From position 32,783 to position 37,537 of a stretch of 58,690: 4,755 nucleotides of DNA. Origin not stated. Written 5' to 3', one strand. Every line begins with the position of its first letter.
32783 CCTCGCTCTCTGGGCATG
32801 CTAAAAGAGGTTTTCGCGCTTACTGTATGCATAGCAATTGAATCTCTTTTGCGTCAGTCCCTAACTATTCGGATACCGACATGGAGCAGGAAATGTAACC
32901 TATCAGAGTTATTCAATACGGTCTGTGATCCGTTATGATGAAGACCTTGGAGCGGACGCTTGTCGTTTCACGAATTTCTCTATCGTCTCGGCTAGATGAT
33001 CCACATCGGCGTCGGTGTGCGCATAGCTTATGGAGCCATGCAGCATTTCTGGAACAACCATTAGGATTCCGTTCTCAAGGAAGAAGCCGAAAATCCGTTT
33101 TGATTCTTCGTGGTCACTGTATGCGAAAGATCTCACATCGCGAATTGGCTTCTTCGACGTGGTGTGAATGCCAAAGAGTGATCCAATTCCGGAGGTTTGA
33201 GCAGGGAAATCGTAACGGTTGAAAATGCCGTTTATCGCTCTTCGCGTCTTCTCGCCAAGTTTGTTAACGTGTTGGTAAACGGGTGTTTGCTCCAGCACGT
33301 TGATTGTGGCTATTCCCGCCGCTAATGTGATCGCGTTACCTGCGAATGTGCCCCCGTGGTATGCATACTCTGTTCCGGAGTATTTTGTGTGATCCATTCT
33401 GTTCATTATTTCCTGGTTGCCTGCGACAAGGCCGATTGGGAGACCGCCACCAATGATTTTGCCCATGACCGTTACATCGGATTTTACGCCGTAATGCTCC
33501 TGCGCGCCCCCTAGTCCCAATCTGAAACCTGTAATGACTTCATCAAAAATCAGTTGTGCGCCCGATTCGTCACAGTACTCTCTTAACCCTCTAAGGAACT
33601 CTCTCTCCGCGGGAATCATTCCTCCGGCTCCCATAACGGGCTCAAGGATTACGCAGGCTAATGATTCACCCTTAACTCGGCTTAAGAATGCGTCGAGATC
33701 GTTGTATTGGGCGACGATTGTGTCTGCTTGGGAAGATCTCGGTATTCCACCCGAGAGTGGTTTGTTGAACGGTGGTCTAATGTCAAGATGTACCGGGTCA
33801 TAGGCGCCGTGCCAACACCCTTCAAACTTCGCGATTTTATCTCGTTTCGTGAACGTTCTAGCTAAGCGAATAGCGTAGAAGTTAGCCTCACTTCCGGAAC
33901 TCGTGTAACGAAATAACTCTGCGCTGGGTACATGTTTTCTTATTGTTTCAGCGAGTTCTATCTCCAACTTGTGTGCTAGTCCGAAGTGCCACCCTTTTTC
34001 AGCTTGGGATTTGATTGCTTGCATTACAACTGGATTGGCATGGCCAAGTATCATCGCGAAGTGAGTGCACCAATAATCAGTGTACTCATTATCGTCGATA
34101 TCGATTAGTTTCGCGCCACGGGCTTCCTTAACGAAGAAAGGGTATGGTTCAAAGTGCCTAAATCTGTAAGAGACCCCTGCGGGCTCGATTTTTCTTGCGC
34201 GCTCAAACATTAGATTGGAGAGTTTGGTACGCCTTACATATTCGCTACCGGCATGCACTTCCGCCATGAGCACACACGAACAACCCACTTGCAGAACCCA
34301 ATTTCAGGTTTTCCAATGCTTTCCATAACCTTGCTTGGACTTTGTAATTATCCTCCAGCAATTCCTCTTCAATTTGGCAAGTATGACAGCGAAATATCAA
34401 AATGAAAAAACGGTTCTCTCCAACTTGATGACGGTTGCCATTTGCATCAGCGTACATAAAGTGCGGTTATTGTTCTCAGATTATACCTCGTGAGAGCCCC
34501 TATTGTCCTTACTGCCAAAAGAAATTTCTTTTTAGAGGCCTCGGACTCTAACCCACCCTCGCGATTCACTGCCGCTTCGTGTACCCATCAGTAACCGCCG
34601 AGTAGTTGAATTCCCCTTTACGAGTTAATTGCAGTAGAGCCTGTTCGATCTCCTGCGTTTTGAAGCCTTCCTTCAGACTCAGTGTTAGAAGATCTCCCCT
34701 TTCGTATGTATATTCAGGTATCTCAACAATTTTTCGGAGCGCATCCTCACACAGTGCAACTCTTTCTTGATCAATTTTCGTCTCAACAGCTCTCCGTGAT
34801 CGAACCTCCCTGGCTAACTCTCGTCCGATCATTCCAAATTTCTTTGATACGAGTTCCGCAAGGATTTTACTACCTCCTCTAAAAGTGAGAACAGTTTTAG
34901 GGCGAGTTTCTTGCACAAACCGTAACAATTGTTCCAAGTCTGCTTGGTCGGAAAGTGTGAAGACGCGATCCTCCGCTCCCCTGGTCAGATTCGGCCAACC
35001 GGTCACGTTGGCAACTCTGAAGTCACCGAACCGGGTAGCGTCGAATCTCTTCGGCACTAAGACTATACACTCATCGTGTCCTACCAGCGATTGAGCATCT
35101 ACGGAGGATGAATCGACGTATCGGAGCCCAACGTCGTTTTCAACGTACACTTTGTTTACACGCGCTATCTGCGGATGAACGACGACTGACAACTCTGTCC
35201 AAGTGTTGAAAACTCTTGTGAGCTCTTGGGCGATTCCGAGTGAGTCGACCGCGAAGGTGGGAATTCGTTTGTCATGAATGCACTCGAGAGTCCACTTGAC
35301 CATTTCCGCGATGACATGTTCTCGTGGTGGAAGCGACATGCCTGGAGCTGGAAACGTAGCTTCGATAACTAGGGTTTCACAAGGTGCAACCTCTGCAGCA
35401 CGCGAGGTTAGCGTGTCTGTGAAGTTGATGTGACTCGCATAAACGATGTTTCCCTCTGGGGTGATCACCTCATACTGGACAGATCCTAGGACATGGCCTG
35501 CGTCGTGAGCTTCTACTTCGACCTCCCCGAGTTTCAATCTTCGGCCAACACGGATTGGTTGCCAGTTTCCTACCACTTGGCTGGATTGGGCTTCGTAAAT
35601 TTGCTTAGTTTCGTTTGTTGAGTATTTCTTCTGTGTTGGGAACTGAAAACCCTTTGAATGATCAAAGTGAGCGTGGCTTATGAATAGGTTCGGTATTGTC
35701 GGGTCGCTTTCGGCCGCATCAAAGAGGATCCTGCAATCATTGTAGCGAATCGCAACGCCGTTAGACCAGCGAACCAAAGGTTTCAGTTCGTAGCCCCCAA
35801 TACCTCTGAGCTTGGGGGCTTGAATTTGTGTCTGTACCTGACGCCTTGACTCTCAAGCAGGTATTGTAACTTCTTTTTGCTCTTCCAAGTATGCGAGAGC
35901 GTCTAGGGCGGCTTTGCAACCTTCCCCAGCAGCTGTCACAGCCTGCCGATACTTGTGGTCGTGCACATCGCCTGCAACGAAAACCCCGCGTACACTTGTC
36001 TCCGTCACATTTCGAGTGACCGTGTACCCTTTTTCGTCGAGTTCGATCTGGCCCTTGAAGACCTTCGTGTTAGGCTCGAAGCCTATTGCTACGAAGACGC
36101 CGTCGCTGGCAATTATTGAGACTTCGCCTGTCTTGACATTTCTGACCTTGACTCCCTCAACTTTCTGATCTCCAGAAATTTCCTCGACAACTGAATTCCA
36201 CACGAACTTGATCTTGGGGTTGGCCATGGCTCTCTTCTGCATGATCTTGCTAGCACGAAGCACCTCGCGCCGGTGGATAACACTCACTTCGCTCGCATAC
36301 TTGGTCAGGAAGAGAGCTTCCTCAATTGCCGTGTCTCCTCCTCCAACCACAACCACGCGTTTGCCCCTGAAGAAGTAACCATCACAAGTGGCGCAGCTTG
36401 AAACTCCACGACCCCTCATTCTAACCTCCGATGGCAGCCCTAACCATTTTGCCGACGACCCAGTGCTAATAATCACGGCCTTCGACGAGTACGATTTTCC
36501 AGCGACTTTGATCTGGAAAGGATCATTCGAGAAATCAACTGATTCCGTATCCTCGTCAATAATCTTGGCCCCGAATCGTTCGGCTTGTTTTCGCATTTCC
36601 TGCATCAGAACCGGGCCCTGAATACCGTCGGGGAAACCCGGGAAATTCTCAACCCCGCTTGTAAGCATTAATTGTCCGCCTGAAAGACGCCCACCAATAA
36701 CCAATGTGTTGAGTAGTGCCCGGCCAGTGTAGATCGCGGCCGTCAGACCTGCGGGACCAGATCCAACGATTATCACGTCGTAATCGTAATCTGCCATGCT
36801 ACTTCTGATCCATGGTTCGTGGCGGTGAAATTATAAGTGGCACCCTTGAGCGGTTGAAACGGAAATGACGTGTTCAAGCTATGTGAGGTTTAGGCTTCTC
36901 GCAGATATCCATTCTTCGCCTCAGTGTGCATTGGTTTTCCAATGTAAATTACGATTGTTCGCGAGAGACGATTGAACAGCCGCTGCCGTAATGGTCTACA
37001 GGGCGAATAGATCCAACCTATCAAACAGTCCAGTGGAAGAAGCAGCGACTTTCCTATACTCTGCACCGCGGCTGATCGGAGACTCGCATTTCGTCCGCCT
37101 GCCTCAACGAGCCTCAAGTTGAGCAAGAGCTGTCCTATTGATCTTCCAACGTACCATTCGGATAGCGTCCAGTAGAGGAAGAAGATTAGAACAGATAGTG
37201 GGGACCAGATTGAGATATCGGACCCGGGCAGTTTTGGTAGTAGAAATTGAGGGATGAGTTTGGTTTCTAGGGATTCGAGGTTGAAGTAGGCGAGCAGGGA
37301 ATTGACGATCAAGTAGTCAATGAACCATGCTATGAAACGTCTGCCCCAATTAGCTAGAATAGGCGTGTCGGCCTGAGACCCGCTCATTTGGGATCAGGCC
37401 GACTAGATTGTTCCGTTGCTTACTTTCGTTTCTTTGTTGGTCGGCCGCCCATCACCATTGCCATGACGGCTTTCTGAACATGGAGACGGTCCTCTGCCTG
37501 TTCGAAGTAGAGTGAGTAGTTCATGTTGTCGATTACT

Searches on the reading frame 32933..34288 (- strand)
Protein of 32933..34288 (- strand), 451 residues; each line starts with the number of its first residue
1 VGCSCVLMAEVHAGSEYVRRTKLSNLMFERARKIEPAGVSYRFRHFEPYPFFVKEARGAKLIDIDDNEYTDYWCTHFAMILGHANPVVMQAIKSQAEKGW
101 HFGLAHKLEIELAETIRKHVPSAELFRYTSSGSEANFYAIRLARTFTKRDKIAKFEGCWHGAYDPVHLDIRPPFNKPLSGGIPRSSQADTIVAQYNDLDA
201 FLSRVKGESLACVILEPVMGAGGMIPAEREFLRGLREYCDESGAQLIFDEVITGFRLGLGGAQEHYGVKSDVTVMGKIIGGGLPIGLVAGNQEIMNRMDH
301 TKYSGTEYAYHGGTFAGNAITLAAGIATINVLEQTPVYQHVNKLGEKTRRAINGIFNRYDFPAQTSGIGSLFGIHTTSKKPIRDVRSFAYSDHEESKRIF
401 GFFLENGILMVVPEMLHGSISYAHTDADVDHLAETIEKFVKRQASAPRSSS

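Call 4: search_protein_families(library=ncbifam, proteins=[window:32933-34288:-])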
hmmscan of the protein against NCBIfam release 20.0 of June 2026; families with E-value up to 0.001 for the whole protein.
window:32933-34288:- (451 aa): 69 families (the best 25 are shown)
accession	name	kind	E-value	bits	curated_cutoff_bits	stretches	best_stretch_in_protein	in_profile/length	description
NF000818.0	PRK00062.1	subfamily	7.8e-116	387.3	398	1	22-442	4-426/429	glutamate-1-semialdehyde 2,1-aminomutase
TIGR00713.1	hemL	equivalog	3.8e-113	378.3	527.3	1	26-441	4-421/423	glutamate-1-semialdehyde 2,1-aminomutase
NF041362.1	GntE_guanitoxin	equivalog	2.3e-90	303.2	525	1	22-431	6-424/426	guanitoxin biosynthesis PLP-dependent transaminase GntE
NF009055.0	PRK12389.1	equivalog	2.2e-89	300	637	1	49-441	35-426/431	glutamate-1-semialdehyde 2,1-aminomutase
NF001864.0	PRK00615.1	equivalog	1.3e-62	211.7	706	1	25-434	8-420/433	glutamate-1-semialdehyde aminotransferase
NF005453.0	PRK07046.1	subfamily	7.2e-62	209.4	425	1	24-441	30-449/453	transaminase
NF004856.0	PRK06209.1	equivalog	3e-60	204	486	1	22-440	9-413/450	glutamate-1-semialdehyde 2,1-aminomutase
NF005993.0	PRK08117.1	subfamily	2.4e-56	191.2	574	2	193-380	190-371/433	aspartate aminotransferase family protein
TIGR00707.1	argD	subfamily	4.4e-56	190.3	410.05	1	43-380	3-333/381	acetylornithine/succinylornithine family transaminase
NF004426.0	PRK05769.1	equivalog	2.1e-52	178.4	552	2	188-383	200-384/441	acetyl ornithine aminotransferase family protein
NF006228.0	PRK08360.1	equivalog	7.5e-48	163.2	608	2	200-380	195-368/443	aspartate aminotransferase family protein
NF002797.0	PRK02936.1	equivalog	1.7e-47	162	496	1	43-379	5-330/385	acetylornithine transaminase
TIGR00508.1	bioA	equivalog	3.2e-47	161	405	1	49-440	13-418/419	adenosylmethionine--8-amino-7-oxononanoate transaminase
NF002874.0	PRK03244.1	equivalog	5.6e-47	160.4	457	1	52-377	28-342/399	acetylornithine transaminase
TIGR03246.1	arg_catab_astC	subfamily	8.2e-47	160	609.95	1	45-377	13-340/397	acetylornithine/succinylornithine family transaminase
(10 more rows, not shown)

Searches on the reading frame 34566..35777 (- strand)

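Call 4: search_protein_families(library=ncbifam, proteins=[window:34566-35777:-])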
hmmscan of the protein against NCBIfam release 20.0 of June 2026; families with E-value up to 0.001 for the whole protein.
window:34566-35777:- (403 aa): 3 families
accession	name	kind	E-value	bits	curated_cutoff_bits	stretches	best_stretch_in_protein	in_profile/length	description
TIGR04122.1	Xnuc_lig_assoc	equivalog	4.1e-35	121.1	325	1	29-312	25-311/326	ligase-associated DNA damage response exonuclease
TIGR03675.1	arCOG00543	equivalog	6.8e-09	34.5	580.2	1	85-194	313-426/631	beta-CASP ribonuclease aCPSF1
NF045584.1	cas14_MBL_CASP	equivalog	1.4e-06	27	800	1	60-192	112-242/612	type VII CRISPR-associated protein Cas14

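Call 24: search_protein_families(library=pfam, proteins=[window:34566-35777:-], max_evalue=0.00001)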
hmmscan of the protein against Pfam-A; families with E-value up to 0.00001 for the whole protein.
window:34566-35777:- (403 aa): 0 families

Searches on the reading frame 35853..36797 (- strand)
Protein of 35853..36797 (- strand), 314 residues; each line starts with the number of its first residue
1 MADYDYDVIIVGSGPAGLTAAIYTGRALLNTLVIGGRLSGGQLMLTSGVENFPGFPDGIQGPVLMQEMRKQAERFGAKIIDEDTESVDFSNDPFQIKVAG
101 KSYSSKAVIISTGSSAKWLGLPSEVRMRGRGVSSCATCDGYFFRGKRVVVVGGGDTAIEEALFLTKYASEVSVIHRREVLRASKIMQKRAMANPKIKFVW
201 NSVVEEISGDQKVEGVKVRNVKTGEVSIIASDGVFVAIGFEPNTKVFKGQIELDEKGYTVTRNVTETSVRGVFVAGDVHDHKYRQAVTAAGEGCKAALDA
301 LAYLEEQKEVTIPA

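Call 4: search_protein_families(library=ncbifam, proteins=[window:35853-36797:-])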
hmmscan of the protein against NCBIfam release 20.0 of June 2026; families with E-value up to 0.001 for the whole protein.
window:35853-36797:- (314 aa): 75 families (the best 25 are shown)
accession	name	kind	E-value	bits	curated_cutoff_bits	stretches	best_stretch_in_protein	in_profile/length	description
TIGR01292.1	TRX_reduct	equivalog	3.6e-123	410.2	343.45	1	6-304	1-300/300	thioredoxin-disulfide reductase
NF007614.0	PRK10262.1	equivalog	2e-95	319.6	644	1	8-306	9-316/321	thioredoxin-disulfide reductase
TIGR03143.1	AhpF_homolog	hypoth_equivalog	2.4e-93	313.6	687.65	1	6-309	5-313/555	putative alkyl hydroperoxide reductase F subunit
TIGR03140.1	AhpF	equivalog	5.4e-72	243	502.9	1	5-304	212-512/515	alkyl hydroperoxide reductase subunit F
TIGR01350.1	lipoamide_DH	equivalog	4.8e-24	84.9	408.8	2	95-311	118-341/461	dihydrolipoyl dehydrogenase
TIGR04018.1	Bthiol_YpdA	hypoth_equivalog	8.8e-24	83.9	339.9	1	83-280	92-290/316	YpdA family putative bacillithiol disulfide reductase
TIGR02053.1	MerA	equivalog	1.4e-17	63.9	454.45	1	92-306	115-334/465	mercury(II) reductase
NF004776.0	PRK06116.1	equivalog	5.4e-16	58.6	480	1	91-282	118-308/450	glutathione-disulfide reductase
TIGR03385.1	CoA_CoA_reduc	equivalog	5.8e-16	58.3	578.8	1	106-285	105-289/439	CoA-disulfide reductase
NF004947.0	PRK06292.2-5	equivalog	5.7e-15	55.2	592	1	92-280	119-311/474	dihydrolipoyl dehydrogenase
NF009409.0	PRK12770.1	subfamily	1.6e-14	53.8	343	1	143-308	171-354/360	putative glutamate synthase subunit beta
TIGR01316.1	gltA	equivalog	5.1e-14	51.9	471.75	1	143-303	270-448/449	NADPH-dependent glutamate synthase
TIGR01421.1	gluta_reduc_1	equivalog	6.4e-14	52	556.15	1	87-285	113-311/450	glutathione-disulfide reductase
NF009410.0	PRK12771.1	subfamily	9.5e-14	50.9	516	1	144-308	267-449/566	NAD(P)-binding protein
NF010037.0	PRK13512.1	equivalog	1.1e-13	50.9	394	1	101-286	104-286/438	CoA-disulfide reductase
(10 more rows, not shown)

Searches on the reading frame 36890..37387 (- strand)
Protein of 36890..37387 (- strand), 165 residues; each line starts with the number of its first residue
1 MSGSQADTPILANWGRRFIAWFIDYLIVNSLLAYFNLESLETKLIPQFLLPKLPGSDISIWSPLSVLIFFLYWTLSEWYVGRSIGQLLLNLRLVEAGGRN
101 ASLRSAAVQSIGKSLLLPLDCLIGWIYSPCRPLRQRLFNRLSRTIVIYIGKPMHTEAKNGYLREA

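Call 4: search_protein_families(library=ncbifam, proteins=[window:36890-37387:-])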
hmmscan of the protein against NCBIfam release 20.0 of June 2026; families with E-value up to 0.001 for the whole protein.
window:36890-37387:- (165 aa): 0 families

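Call 24: search_protein_families(library=pfam, proteins=[window:36890-37387:-], max_evalue=0.00001)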
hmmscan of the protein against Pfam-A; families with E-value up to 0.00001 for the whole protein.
window:36890-37387:- (165 aa): 1 family
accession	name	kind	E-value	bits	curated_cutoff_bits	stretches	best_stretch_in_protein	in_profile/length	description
PF06271.18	RDD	-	6.4e-13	49.6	24.1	1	12-138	2-132/137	RDD family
